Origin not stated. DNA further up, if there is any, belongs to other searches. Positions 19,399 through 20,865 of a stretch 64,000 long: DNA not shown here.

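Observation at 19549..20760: WYL/WCX regulator with a perfect 8-4-8 palindromic operator in the divergent promoter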

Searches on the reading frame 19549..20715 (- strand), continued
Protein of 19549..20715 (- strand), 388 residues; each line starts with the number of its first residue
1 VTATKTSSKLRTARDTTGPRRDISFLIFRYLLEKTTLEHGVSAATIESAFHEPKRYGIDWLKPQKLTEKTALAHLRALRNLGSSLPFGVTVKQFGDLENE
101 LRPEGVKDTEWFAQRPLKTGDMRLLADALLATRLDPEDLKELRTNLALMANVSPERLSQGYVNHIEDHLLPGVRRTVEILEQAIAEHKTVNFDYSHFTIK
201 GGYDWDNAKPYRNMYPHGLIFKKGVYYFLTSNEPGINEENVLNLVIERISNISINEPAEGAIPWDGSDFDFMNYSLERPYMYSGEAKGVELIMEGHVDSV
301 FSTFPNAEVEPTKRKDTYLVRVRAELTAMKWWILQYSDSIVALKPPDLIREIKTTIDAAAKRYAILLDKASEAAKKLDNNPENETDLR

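Call 38: search_solved_structures(query=A2, max_evalue=1, show_alignments=1)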
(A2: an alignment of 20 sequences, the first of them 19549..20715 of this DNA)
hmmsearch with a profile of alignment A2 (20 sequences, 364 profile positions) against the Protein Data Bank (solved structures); distinct sequences matched with E-value up to 1: 16.
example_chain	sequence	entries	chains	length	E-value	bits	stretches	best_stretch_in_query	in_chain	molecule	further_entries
7u02_B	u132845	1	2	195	1e-09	41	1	200-352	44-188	WYL domain-containing protein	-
7tzv_A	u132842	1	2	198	1.1e-09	41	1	200-352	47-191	WYL domain-containing protein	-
9cu3_B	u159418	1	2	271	2.3e-09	39.9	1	200-352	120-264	WYL domain-containing protein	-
9pfq_Q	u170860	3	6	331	3.5e-09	39.3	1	200-352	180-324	WYL domain-containing protein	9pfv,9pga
8tp8_A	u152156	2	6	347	3.9e-09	39.1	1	200-352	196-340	DeoR-family transcriptional regulator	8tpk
7p5x_AX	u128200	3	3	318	3.6e-06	29.3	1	301-358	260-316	PafC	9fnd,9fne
6sj9_A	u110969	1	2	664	4.9e-06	28.9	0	328-357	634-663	Proteasome accessory factor B/C (PafBC)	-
7p5x_AY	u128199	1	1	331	0.0075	18.4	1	198-239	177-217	Transcriptional regulator-like protein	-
9fnd_X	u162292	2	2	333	0.0077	18.4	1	198-239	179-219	Transcriptional regulator-like protein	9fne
7qfz_A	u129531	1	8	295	0.055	15.6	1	147-265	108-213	WYL domain-containing protein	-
3pga_1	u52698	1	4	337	0.23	13.5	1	60-126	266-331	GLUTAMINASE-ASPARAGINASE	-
9hqu_A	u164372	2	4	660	0.53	12.4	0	14-110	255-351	DUF3732 domain-containing protein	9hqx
2o8k_A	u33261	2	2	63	0.64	12.1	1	18-60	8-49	RNA polymerase sigma factor RpoN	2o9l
1djo_A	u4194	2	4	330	0.8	11.8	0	60-123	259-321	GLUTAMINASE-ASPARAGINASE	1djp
4pga_A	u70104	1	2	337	0.83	11.7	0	60-123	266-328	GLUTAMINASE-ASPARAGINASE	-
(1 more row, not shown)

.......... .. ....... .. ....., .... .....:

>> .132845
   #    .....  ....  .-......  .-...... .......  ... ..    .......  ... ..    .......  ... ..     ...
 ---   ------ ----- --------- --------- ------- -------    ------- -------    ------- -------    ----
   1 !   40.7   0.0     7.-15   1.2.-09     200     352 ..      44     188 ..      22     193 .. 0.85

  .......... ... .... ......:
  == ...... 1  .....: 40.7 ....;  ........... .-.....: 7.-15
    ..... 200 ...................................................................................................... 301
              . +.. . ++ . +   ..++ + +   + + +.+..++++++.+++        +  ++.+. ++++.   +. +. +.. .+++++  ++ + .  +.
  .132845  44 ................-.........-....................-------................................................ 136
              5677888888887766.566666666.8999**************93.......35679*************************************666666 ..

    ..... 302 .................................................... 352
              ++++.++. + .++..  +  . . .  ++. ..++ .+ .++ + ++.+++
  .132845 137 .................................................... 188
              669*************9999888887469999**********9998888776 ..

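Call 52: predict_structure(alignment_id=A2)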
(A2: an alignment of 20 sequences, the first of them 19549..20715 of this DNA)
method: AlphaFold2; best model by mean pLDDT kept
length: 388 residues; sequences in the alignment: 20
mean_pLDDT: 81.2   pTM: 0.62
mean pLDDT of the five models: 81.2, 79.6, 76.7, 76.5, 75.8
residues with pLDDT >= 90: 152; 70-90: 154; 50-70: 52; < 50: 30
segments of 3 or more residues with pLDDT < 50: 1-18, 160-167, 386-388
pLDDT, mean of each block of 10 residues (from residue 1): 32 37 86 87 94 87 89 92 81 88 86 82 69 61 68 60 47 81 88 89 88 91 85 88 92 85 71 88 93 90 90 94 96 93 96 95 91 76 50
secondary structure, 60 per line:
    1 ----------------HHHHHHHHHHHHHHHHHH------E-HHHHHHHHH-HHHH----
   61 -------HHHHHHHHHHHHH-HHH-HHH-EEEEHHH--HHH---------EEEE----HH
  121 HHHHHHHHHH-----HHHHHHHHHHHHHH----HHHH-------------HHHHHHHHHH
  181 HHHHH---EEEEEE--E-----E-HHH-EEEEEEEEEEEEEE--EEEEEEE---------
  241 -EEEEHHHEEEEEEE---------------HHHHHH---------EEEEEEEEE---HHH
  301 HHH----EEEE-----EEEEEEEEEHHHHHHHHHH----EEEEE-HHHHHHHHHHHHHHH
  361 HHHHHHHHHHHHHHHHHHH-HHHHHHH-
elements in order: H17-34 H43-51 H53-56 H68-80 E90-93 E111-114 H119-130 H136-149 H154-157 H171-185 E189-194 E209-222 E225-231 E242-245 E249-255 H271-276 E286-294 H298-303 E308-311 E317-325 H326-335 E340-344 H346-379 H381-387

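Call 55: fold_search(model_id=the predicted structure, library=pdb)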
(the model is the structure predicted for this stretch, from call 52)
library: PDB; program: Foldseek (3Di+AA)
matches with E <= 10: 650; with E <= 0.001: 23
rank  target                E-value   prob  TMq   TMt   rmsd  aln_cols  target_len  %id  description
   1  9fnd_X                8.8e-11  1.00  0.29  0.33  13.8       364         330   14  Transcriptional activator PafBC bound to mycobacterial RNA polymerase (released 2025-02-12)
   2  9fnd_Y                1.7e-10  1.00  0.32  0.37  12.7       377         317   14  Transcriptional activator PafBC bound to mycobacterial RNA polymerase (released 2025-02-12)
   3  8tp8_D                3.1e-10  1.00  0.39  0.46  12.9       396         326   14  Structure of the C. crescentus WYL-activator, DriD, bound to ssDNA and cognate DNA (released 2023-11-29)
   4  8tp8_B                5.8e-10  1.00  0.37  0.43  15.8       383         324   13  Structure of the C. crescentus WYL-activator, DriD, bound to ssDNA and cognate DNA (released 2023-11-29)
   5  6sj9_A                7.7e-10  1.00  0.24  0.17  19.9       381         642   15  Proteasome accessory factor B/C (PafBC) of Arthrobacter aurescens (released 2019-10-16)
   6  8tpk_B                1.4e-09  1.00  0.37  0.42  15.5       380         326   14  P6522 crystal form of C. crescentus DriD-ssDNA-DNA complex (released 2023-11-29)
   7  9pfv_Q                1.4e-09  1.00  0.36  0.42  15.8       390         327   13  The cryo-EM structure of C. crescentus DriD-ssDNA-RNAP-Sigma73-CCNA_03891/CCNA_01149 promoter transcription activation (released 2026-02-25)
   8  8tpk_A                1.4e-09  1.00  0.38  0.45  12.6       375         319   13  P6522 crystal form of C. crescentus DriD-ssDNA-DNA complex (released 2023-11-29)
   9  9pfq_Q                2.4e-09  1.00  0.37  0.42  16.1       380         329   13  The cryo-EM structure of C. crescentus DriD-ssDNA-RNAP-Sigma73-bapE promoter transcription activation complex (released 2026-02-25)
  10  8tp8_A                2.6e-09  1.00  0.38  0.44  13.3       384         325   15  Structure of the C. crescentus WYL-activator, DriD, bound to ssDNA and cognate DNA (released 2023-11-29)
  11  6sj9_B                6.8e-09  1.00  0.24  0.17  19.8       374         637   15  Proteasome accessory factor B/C (PafBC) of Arthrobacter aurescens (released 2019-10-16)
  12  9cu3_B                1.1e-08  1.00  0.31  0.55   7.5       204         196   16  Allosteric mechanism of DriD transcription activator (released 2025-04-23)
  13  9cu3_A                1.3e-08  1.00  0.36  0.64   5.1       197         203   17  Allosteric mechanism of DriD transcription activator (released 2025-04-23)
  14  7tzv_M                2.2e-08  1.00  0.36  0.64   5.9       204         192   16  Structure of DriD C-domain bound to 9mer ssDNA (released 2022-06-01)
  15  7tzv_A                9.4e-08  1.00  0.28  0.49   8.1       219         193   16  Structure of DriD C-domain bound to 9mer ssDNA (released 2022-06-01)
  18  7qfz_D                3.6e-06  1.00  0.28  0.35  16.0       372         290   11  BrxR, a WYL-domain containing transcriptional regulator (released 2022-05-18)
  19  7qfz_A                9.1e-06  1.00  0.28  0.36  15.3       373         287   12  BrxR, a WYL-domain containing transcriptional regulator (released 2022-05-18)
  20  7qfz_C                1.1e-05  1.00  0.28  0.35  16.1       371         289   12  BrxR, a WYL-domain containing transcriptional regulator (released 2022-05-18)
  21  7qfz_B                1.4e-05  1.00  0.28  0.36  15.4       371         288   12  BrxR, a WYL-domain containing transcriptional regulator (released 2022-05-18)
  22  7qfz_E                1.9e-05  1.00  0.28  0.36  16.1       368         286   11  BrxR, a WYL-domain containing transcriptional regulator (released 2022-05-18)
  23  7qfz_G                4.5e-05  1.00  0.28  0.36  16.0       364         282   12  BrxR, a WYL-domain containing transcriptional regulator (released 2022-05-18)
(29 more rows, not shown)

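Call 60: search_solved_structures(query=window:19549-20715:-, max_evalue=10, show_alignments=3)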
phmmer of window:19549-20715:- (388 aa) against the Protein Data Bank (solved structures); distinct sequences matched with E-value up to 10: 1.
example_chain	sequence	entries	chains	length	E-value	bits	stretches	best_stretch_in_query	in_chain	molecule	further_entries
6gk5_A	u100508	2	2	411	0.15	14.2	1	325-388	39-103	Cytochrome P450 CYP267B1 protein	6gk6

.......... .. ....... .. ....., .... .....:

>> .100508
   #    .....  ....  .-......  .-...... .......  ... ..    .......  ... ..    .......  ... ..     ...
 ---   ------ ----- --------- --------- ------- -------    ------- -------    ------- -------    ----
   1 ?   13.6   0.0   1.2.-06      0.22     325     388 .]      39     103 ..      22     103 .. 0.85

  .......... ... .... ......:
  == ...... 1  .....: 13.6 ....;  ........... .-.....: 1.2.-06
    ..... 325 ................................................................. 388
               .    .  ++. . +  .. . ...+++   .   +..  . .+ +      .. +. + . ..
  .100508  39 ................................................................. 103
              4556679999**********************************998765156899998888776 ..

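Call 61: find_related_loci(query=A3, collection=metagenome_contigs, flank=6000)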
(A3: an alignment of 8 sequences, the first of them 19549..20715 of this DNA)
Query A3 (388 aa) in metagenome_contigs; peptide patterns used: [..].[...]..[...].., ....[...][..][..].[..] (x = any residue, [..] = any of these).
114 stretches matched a pattern; 5 encode a relative of the query (tblastn E <= 1e-3); 5 distinct loci.
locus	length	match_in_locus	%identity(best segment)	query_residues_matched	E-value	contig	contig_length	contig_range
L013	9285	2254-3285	39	20-363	8e-74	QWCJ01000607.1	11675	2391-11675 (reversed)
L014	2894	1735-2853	35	20-363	2e-68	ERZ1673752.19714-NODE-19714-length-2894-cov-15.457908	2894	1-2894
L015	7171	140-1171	36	20-363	3e-63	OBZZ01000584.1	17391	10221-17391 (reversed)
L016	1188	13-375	44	241-363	2e-28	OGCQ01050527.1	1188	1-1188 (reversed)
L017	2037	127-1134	22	20-376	8e-14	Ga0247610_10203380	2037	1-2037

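Call 69: search_protein_families(library=pfam, proteins=[L009:9130-9756:+], max_evalue=5)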
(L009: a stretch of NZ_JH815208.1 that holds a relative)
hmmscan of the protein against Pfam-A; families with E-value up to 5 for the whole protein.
L009:9130-9756:+ (208 aa): 1 family
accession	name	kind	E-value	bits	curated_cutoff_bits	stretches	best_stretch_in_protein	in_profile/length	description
PF12791.13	RsgI_N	-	0.081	13.2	25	1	27-43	6-22/40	Anti-sigma factor N-terminus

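Call 70: search_protein_families(library=phrogs, proteins=[window:19549-20715:-, L009:7148-7744:+, L009:9130-9756:+], max_evalue=0.01)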
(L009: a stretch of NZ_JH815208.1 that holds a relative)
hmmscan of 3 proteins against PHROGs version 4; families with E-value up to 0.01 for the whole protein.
window:19549-20715:- (388 aa): 1 family
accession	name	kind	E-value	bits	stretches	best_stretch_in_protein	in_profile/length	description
phrog_13105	-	unknown function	0.0027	18.3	1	137-255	117-215/239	-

L009:7148-7744:+ (198 aa): 0 families

L009:9130-9756:+ (208 aa): 0 families

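Call 87: find_encoding_contigs(protein=P0009, flank=6000, max_places=2)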
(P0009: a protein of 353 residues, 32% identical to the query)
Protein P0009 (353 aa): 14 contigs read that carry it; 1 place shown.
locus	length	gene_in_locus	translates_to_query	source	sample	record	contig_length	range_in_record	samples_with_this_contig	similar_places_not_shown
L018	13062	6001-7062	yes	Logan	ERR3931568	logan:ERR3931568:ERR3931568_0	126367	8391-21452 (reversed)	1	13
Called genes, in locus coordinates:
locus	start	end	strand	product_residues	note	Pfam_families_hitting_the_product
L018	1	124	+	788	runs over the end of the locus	PF01541:GIY-YIG, PF27096:UvrC_M, PF02151:UVR, PF22920:UvrC_RNaseH, PF08459:UvrC_RNaseH_dom, PF12826:HHH_2 (weak), PF14520:HHH_5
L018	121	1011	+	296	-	PF08501:Shikimate_dh_N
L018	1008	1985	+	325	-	PF03668:RapZ-like_N, PF22740:PapZ_C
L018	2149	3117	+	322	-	PF10298:WhiA_N, PF14527:LAGLIDADG_WhiA, PF02650:HTH_WhiA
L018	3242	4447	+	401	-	PF00162:PGK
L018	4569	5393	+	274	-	PF00121:TIM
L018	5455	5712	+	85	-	PF03840:SecG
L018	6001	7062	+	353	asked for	PF12840:HTH_20 (faint), PF13280:WYL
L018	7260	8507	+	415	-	PF13173:AAA_14, PF13635:DUF4143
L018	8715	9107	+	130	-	PF00583:Acetyltransf_1, PF13527:Acetyltransf_9, PF13673:Acetyltransf_10, PF13508:Acetyltransf_7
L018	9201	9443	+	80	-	-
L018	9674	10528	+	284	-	PF08282:Hydrolase_3, PF05116:S6PP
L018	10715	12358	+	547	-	PF00155:Aminotran_1_2, PF01041:DegT_DnrJ_EryC1 (weak)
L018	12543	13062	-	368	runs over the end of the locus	PF00923:TAL_FSA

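Call 88: find_encoding_contigs(protein=P0010, flank=6000, max_places=2)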
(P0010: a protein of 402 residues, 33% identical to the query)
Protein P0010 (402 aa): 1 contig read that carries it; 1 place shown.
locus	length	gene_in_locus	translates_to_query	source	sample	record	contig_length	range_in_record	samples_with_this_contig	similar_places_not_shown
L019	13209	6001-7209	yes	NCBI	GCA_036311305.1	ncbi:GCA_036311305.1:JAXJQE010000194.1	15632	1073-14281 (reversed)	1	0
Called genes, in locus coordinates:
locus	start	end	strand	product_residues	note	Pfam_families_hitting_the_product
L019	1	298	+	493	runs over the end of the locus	-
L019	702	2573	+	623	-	PF13641:Glyco_tranf_2_3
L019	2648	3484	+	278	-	PF01061:ABC2_membrane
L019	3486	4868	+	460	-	PF00005:ABC_tran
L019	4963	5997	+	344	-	PF04230:PS_pyruv_trans (weak)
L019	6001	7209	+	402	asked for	PF13280:WYL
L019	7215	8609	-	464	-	PF01547:SBP_bac_1, PF13416:SBP_bac_8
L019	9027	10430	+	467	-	PF00395:SLH (faint)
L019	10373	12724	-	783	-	-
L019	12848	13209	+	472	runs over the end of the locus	PF00188:CAP (weak), PF00395:SLH (faint)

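Call 89: find_encoding_contigs(protein=P0008, flank=6000, max_places=2)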
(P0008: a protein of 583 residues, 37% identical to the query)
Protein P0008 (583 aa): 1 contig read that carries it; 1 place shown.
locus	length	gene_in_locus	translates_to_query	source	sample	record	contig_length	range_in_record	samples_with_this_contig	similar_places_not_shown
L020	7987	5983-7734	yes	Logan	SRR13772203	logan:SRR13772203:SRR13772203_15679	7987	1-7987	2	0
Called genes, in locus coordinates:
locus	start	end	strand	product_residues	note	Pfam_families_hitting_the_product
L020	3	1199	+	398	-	?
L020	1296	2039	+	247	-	PF00149:Metallophos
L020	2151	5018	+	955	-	PF13401:AAA_22 (faint), PF20720:nSTAND3 (faint), PF05496:RuvB_N (faint), PF27394:Aq_aa27 (faint), PF00004:AAA, PF17866:AAA_lid_6, PF00004:AAA, PF17866:AAA_lid_6, +2 more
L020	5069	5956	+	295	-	-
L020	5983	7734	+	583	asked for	PF13280:WYL (weak), PF25583:WCX, PF04542:Sigma70_r2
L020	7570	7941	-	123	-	-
